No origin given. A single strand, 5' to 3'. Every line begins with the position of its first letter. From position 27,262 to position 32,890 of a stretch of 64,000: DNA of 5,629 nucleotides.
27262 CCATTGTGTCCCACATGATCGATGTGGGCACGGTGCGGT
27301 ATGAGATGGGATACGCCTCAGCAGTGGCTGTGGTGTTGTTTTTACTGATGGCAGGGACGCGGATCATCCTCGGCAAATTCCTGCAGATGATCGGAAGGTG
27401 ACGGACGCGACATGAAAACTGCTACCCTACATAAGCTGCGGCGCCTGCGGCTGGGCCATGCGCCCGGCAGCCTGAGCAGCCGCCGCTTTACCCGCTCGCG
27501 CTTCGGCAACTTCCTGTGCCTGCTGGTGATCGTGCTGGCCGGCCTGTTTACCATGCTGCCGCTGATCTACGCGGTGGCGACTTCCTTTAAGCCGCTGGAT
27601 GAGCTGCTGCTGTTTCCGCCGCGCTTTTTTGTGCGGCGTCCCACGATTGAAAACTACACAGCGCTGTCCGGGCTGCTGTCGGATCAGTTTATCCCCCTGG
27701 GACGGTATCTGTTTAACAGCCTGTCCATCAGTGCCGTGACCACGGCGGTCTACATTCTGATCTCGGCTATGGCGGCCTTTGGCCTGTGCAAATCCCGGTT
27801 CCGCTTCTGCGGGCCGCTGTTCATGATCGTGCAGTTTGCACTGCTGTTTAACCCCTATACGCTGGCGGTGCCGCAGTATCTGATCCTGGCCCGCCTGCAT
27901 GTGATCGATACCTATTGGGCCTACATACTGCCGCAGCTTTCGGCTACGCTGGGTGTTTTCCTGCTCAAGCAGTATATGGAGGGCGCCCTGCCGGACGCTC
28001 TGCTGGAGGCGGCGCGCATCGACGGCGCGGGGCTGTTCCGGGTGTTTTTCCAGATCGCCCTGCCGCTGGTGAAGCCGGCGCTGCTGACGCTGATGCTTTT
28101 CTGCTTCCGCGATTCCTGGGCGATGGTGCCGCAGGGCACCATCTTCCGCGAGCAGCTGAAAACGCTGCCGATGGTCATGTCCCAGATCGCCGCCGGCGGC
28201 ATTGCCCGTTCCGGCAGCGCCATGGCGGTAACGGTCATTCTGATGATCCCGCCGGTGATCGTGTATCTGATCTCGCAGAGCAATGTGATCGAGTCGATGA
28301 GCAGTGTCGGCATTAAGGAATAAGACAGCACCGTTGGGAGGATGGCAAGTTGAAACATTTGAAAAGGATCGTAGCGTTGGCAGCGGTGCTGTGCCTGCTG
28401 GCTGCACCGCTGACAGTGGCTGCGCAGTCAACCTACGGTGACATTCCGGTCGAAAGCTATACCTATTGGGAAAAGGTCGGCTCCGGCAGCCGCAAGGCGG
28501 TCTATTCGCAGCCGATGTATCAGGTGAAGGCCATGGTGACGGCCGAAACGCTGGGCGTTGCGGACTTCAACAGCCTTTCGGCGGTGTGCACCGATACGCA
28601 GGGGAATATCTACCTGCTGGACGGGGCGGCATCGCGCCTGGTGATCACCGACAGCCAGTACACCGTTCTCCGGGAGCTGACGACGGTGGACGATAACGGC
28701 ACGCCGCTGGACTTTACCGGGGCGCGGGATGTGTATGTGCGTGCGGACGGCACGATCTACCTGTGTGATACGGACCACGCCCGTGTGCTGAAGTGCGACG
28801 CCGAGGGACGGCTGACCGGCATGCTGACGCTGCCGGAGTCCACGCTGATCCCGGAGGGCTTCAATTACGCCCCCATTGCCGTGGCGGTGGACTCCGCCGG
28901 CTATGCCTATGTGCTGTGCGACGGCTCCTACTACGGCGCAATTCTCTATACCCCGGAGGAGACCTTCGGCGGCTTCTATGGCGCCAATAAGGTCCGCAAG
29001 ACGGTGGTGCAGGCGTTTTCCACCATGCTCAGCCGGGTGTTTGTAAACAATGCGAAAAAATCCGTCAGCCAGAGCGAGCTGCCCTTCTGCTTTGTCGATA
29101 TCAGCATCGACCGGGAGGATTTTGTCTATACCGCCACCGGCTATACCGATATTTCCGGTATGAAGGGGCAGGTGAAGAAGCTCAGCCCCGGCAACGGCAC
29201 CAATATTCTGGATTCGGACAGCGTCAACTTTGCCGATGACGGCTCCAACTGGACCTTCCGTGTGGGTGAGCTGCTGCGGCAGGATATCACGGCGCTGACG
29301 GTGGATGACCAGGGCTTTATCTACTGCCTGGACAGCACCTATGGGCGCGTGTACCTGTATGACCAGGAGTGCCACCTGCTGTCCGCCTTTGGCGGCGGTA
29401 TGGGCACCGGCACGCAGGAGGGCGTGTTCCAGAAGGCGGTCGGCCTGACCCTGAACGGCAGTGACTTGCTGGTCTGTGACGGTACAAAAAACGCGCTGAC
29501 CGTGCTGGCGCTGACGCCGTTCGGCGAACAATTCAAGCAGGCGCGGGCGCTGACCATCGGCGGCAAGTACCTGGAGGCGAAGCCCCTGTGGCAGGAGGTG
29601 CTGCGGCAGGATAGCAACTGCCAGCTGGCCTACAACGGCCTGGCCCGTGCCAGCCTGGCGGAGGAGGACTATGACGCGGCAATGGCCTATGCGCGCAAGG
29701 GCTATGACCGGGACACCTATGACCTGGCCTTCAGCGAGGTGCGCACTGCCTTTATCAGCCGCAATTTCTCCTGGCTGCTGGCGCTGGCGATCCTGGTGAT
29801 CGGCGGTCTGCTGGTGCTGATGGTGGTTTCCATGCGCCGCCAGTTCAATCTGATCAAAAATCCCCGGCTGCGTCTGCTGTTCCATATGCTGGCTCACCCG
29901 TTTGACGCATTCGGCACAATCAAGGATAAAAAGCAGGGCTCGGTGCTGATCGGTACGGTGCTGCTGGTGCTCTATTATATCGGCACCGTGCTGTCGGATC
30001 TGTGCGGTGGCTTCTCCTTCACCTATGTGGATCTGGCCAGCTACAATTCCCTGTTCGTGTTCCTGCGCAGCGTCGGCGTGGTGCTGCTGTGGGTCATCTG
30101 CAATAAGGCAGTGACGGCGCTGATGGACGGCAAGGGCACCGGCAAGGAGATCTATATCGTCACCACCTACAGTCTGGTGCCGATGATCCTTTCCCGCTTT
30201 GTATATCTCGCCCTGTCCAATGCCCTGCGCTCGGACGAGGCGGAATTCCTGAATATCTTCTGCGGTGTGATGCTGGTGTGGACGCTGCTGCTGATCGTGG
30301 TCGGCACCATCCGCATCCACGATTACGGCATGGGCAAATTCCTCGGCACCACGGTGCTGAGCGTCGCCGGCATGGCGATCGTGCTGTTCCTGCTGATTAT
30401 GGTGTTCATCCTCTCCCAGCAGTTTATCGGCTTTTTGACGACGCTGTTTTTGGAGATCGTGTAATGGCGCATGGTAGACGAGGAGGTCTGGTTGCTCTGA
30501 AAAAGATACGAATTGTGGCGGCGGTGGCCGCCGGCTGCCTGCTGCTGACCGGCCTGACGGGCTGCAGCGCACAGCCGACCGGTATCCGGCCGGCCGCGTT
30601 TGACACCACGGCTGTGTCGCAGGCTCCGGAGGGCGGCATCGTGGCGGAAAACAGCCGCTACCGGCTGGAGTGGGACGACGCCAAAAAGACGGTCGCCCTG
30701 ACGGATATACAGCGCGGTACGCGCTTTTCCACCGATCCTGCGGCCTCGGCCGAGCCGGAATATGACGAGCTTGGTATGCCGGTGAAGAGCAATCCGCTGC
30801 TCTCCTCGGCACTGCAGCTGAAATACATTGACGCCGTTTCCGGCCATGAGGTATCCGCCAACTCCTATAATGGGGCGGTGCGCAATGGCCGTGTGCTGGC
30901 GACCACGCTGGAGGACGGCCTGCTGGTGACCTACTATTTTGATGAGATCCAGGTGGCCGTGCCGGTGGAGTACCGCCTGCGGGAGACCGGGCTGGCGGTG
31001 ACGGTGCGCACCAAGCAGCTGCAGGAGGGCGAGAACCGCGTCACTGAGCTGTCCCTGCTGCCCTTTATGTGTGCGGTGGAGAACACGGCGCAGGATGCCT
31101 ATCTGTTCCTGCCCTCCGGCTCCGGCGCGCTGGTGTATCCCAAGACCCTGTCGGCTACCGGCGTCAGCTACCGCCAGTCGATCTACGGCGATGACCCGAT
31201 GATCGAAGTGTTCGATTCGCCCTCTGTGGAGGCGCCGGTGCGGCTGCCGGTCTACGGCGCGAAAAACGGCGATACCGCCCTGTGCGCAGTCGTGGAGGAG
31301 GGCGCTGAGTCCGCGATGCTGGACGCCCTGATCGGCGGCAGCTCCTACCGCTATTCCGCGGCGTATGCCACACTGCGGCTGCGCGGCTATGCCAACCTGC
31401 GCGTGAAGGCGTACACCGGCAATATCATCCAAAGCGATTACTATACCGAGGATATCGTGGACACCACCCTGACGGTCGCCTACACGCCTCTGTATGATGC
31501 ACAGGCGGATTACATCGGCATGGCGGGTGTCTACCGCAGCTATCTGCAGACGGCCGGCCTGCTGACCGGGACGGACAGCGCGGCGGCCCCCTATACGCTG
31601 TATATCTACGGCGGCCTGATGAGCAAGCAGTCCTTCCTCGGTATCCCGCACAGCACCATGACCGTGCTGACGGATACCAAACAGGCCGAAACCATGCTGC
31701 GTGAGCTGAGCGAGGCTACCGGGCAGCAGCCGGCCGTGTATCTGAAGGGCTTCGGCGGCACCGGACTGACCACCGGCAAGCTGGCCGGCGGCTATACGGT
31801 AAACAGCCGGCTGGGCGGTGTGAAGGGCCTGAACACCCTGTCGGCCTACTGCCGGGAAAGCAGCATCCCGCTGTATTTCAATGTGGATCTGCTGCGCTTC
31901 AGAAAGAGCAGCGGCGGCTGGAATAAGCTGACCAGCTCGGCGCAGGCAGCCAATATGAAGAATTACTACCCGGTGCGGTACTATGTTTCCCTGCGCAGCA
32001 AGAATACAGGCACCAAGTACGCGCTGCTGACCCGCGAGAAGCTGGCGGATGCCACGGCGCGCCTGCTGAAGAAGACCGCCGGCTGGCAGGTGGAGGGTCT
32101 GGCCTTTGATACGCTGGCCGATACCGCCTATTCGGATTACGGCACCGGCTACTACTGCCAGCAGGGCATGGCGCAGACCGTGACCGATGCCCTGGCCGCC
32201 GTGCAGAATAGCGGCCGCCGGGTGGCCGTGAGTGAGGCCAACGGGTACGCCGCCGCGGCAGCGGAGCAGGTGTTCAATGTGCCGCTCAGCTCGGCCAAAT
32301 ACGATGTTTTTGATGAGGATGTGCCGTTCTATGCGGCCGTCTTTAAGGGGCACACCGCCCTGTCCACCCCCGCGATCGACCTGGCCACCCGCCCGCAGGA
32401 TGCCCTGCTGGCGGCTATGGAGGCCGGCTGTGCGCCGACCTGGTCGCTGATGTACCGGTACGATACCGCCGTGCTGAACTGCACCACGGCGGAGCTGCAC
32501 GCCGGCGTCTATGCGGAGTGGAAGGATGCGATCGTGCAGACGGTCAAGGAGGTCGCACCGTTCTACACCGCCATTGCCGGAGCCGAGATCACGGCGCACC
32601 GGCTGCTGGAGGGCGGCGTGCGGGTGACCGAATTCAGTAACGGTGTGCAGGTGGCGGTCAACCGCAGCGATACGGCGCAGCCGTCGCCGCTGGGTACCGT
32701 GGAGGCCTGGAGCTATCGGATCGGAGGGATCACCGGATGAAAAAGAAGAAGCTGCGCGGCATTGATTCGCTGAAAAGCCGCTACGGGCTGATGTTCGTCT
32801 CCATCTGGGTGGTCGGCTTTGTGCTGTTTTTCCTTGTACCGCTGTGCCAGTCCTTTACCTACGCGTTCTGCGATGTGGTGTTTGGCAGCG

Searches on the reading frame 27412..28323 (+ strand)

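Call 7: search_protein_families(library=pfam, proteins=[window:27412-28323:+], max_evalue=0.001)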
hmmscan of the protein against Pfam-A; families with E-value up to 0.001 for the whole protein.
window:27412-28323:+ (303 aa): 1 family
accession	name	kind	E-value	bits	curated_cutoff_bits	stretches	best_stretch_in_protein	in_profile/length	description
PF00528.27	BPD_transp_1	-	5.8e-06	26.6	26.4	1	119-292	6-178/184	Binding-protein-dependent transport system inner membrane component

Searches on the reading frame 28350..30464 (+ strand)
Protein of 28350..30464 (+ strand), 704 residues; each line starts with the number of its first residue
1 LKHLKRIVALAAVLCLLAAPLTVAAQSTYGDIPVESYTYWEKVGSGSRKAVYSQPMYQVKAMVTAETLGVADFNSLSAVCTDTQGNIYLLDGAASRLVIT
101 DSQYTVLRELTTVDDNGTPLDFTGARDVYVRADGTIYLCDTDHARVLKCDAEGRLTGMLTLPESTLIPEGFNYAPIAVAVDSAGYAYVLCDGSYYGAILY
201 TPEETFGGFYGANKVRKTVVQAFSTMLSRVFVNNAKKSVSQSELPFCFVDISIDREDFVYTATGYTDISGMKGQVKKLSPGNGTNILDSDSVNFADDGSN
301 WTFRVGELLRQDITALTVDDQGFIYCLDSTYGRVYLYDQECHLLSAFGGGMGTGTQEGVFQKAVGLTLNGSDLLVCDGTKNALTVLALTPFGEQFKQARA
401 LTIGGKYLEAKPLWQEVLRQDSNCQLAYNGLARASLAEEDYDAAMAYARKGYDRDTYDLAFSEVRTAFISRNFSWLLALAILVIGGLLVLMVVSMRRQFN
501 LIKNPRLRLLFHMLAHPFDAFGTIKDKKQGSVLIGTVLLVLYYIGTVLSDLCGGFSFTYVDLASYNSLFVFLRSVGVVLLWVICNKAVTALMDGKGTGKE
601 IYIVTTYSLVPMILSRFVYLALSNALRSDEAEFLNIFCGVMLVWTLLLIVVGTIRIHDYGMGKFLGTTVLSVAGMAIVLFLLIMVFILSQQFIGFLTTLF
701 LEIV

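Call 7: search_protein_families(library=pfam, proteins=[window:28350-30464:+], max_evalue=0.001)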
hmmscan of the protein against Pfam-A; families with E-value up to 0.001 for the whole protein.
window:28350-30464:+ (704 aa): 3 families
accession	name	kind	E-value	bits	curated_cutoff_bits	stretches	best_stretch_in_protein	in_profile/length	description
PF04893.22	Yip1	-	1.3e-10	41.9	28.6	1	512-682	2-172/173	Yip1 domain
PF13432.12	TPR_16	-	2.7e-05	25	32.7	1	396-457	2-63/65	Tetratricopeptide repeat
PF01436.27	NHL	-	0.0008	19.8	20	0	122-148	1-27/28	NHL repeat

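Call 60: search_protein_families(library=ncbifam, proteins=[window:28350-30461:+], max_evalue=0.01)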
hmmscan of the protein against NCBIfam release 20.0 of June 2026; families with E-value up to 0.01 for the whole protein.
window:28350-30461:+ (704 aa): 1 family
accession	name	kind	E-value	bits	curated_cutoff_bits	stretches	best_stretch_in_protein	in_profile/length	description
NF035926.1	scyF_NHL_VPEP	equivalog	4.2e-08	32.7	350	1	306-365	244-301/376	scytonemin biosynthesis PEP-CTERM protein ScyF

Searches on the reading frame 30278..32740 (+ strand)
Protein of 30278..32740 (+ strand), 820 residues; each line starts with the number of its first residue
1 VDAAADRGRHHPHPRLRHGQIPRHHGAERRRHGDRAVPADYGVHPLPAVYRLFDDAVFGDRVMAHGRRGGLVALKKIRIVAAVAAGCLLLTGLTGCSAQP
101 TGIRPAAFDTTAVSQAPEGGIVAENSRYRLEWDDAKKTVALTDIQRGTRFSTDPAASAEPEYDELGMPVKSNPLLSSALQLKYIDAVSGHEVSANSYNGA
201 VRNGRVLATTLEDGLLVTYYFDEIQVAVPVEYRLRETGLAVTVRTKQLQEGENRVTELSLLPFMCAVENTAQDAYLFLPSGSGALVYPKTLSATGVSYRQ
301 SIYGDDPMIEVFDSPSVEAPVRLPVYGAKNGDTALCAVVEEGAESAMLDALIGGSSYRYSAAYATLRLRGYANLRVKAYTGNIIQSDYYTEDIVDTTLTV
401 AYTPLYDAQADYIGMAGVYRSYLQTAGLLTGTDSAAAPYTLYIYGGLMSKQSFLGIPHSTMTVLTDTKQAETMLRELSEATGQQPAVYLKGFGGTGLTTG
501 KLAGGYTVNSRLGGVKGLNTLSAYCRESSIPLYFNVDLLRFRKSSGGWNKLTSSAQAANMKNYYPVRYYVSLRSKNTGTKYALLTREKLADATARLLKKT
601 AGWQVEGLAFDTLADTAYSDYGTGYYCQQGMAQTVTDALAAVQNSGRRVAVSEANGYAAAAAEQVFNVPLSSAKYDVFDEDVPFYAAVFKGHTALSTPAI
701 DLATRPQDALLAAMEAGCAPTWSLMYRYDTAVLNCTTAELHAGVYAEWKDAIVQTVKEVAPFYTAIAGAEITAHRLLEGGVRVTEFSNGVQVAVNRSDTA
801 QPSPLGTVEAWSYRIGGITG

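Call 7: search_protein_families(library=pfam, proteins=[window:30278-32740:+], max_evalue=0.001)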
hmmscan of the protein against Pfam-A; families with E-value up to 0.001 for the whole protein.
window:30278-32740:+ (820 aa): 1 family
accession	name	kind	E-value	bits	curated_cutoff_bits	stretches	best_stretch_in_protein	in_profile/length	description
PF18952.6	DUF5696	-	3.4e-123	412.8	25.6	1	212-813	8-612/612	Family of unknown function (DUF5696)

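Call 60: search_protein_families(library=ncbifam, proteins=[window:30464-32737:+], max_evalue=0.01)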
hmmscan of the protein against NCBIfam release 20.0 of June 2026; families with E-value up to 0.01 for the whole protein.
window:30464-32737:+ (758 aa): 0 families

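Call 70: search_solved_structures(query=window:30464-32737:+, max_evalue=1)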
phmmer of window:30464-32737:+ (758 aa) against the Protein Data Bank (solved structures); distinct sequences matched with E-value up to 1: 0.
